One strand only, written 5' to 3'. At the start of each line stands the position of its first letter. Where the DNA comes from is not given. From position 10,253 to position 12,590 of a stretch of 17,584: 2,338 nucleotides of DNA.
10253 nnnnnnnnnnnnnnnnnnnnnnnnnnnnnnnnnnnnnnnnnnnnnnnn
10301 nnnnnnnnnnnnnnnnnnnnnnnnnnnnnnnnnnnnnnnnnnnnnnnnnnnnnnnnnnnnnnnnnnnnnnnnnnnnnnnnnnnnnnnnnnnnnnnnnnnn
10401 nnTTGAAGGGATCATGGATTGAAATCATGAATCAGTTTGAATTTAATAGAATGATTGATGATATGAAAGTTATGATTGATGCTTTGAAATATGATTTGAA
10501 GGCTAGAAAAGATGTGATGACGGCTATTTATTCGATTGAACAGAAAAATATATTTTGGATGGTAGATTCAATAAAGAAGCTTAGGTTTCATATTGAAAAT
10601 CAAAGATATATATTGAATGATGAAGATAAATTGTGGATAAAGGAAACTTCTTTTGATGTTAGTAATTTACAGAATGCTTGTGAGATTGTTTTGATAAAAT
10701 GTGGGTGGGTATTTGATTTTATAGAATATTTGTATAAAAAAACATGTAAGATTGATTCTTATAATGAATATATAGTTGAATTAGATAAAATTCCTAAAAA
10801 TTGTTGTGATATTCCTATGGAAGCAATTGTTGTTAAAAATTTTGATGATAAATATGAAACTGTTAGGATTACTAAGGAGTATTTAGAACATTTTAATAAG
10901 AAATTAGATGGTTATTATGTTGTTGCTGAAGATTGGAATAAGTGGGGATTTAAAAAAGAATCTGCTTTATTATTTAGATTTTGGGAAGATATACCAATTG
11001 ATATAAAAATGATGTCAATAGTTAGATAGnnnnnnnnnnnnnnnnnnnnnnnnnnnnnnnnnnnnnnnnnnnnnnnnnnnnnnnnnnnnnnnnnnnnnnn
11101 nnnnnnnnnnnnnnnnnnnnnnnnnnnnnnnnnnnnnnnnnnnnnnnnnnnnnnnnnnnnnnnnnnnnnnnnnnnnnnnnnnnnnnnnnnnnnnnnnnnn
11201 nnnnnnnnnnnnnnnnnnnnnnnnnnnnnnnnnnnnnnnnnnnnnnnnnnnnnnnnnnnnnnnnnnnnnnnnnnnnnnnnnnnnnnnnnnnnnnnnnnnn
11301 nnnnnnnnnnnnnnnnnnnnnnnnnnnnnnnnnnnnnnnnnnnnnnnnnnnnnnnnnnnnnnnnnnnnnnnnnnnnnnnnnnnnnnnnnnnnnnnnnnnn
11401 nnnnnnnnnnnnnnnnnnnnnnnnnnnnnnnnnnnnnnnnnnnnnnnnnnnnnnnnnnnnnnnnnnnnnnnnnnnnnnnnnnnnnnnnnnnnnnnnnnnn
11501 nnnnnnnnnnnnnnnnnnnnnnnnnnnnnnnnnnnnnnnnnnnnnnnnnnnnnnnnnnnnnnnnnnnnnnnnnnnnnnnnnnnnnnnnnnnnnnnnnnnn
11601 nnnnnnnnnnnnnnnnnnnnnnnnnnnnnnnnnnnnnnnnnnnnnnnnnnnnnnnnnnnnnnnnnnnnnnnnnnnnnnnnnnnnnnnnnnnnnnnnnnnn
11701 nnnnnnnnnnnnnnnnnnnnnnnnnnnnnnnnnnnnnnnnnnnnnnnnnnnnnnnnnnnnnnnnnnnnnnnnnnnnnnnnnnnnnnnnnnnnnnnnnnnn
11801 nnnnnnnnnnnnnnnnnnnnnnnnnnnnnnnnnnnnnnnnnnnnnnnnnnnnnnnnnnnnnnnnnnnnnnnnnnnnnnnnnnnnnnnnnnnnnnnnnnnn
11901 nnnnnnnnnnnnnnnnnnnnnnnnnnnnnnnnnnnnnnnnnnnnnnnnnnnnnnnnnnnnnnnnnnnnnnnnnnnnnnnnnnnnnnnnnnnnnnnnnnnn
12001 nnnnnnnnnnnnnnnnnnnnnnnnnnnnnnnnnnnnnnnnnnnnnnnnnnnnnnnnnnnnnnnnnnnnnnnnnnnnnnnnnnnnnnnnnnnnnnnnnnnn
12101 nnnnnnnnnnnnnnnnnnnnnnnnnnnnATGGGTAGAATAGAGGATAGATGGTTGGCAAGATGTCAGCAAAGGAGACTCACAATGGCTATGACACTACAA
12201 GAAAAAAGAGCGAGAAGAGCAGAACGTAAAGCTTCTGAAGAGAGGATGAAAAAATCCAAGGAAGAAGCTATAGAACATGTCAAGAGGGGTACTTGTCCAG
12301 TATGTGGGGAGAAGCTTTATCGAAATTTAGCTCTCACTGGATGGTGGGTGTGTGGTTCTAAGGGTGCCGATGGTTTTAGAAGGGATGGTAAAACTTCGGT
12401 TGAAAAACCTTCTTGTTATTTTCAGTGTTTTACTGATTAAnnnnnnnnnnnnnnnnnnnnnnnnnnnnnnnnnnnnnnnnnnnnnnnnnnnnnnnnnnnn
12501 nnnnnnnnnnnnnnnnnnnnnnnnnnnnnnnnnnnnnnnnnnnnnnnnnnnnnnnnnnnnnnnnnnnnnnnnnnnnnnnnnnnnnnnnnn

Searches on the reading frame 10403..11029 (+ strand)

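Call 10: search_protein_families(library=phrogs, proteins=[window:10403-11029:+], max_evalue=0.001)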
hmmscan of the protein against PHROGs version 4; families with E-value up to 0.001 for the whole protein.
window:10403-11029:+ (208 aa): 1 family
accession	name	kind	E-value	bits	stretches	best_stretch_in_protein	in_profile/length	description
phrog_11049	-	unknown function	0.00015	22.8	1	143-177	43-77/182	-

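Call 11: search_protein_families(library=pfam, proteins=[window:10403-11029:+], max_evalue=0.01)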
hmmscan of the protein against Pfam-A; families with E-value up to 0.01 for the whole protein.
window:10403-11029:+ (208 aa): 0 families

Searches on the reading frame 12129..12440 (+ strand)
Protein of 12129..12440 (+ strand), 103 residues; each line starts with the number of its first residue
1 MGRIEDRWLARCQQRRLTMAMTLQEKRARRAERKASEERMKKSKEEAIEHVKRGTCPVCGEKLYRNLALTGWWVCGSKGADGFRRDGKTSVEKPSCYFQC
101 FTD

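Call 10: search_protein_families(library=phrogs, proteins=[window:12129-12440:+], max_evalue=0.001)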
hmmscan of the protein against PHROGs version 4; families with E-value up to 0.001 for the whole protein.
window:12129-12440:+ (103 aa): 1 family
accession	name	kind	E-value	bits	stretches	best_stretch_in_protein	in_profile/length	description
phrog_9188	-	unknown function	0.00027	22.1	1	28-63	13-48/70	-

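Call 11: search_protein_families(library=pfam, proteins=[window:12129-12440:+], max_evalue=0.01)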
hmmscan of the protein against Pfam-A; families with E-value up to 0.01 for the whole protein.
window:12129-12440:+ (103 aa): 2 families
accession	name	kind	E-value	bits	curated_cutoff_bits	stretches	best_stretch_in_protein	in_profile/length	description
PF14169.11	YdjO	-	0.0019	18.4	27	0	71-97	17-43/59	Cold-inducible protein YdjO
PF18930.5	DUF5679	-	0.0049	17.4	27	0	53-65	27-39/40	Domain of unknown function (DUF5679)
